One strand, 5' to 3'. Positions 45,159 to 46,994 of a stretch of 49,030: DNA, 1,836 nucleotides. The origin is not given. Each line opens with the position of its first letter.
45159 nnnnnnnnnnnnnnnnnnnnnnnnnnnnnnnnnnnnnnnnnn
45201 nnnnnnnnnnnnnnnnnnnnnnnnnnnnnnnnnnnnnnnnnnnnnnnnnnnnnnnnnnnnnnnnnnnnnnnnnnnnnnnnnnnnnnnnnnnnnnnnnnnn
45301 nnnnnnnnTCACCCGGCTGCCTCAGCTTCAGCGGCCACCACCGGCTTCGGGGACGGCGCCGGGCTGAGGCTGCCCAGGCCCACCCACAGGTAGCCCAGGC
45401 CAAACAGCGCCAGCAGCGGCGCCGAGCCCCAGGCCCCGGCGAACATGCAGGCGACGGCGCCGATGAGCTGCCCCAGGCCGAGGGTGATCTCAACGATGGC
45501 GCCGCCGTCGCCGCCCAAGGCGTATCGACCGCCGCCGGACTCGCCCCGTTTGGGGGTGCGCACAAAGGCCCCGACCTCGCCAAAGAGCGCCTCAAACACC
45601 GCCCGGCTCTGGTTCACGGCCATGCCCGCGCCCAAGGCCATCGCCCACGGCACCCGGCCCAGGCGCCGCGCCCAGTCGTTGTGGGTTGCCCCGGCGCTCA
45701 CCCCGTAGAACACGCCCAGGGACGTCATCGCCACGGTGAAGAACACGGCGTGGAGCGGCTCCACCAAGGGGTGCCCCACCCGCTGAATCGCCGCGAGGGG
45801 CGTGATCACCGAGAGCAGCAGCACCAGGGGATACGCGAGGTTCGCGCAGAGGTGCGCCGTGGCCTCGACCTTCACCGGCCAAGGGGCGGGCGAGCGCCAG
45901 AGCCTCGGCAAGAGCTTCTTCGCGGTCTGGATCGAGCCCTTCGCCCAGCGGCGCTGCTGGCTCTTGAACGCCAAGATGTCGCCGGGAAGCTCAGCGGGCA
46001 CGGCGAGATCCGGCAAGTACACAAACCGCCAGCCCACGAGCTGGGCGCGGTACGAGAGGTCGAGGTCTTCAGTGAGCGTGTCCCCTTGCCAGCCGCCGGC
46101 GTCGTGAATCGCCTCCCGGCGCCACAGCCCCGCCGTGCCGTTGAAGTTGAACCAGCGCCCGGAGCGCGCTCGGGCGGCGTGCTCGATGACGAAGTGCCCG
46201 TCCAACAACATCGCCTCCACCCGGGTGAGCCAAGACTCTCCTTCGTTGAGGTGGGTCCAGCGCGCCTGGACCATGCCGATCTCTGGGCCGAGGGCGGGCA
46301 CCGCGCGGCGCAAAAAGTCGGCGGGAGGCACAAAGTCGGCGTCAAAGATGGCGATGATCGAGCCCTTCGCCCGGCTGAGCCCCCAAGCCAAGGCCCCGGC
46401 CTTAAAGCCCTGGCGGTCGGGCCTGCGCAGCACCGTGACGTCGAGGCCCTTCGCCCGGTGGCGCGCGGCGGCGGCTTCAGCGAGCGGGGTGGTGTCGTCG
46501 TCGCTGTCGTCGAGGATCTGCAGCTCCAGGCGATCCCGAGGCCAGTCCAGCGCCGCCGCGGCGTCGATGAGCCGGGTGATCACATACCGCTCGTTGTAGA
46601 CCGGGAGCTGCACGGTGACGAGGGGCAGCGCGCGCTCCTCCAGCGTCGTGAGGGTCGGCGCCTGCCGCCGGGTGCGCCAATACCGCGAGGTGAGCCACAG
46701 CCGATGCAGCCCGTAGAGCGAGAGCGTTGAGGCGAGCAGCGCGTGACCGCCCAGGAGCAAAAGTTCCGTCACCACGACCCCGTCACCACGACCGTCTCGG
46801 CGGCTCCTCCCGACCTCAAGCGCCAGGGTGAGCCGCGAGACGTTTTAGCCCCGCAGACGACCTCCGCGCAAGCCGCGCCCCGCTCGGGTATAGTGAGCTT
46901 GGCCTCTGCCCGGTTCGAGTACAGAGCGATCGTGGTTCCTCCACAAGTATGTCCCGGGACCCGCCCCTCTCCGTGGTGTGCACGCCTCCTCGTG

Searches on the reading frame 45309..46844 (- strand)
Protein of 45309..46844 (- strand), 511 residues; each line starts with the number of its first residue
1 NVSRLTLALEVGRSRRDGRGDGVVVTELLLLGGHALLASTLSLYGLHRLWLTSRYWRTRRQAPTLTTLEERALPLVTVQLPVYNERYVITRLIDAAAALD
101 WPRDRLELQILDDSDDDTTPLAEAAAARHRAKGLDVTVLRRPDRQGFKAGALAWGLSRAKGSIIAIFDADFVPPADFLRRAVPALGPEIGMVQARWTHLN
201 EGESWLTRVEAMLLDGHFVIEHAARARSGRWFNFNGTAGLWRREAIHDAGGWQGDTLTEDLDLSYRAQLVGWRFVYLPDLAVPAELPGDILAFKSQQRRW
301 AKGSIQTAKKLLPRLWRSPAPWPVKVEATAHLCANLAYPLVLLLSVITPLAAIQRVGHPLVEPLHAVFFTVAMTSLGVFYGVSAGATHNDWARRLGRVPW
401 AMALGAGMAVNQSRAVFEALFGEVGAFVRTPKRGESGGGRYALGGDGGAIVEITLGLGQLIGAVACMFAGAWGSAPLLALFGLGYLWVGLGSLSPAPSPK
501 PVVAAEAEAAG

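Call 53: search_protein_families(library=pfam, proteins=[window:45309-46844:-], max_evalue=0.001)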
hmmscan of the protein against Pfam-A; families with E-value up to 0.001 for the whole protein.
window:45309-46844:- (511 aa): 4 families
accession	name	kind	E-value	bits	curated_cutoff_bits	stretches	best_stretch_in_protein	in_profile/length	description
PF13641.12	Glyco_tranf_2_3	-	2.4e-27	96.9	27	1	76-303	3-230/230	Glycosyltransferase like family 2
PF13632.12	Glyco_trans_2_3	-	1.8e-23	83.8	27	1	163-369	1-187/198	Glycosyl transferase family group 2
PF00535.33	Glycos_transf_2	-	2.4e-17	63.8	23.3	1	78-214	2-132/168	Glycosyl transferase family 2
PF13506.12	Glyco_transf_21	-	3.4e-11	43.3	21.7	1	148-302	18-174/174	Glycosyl transferase family 21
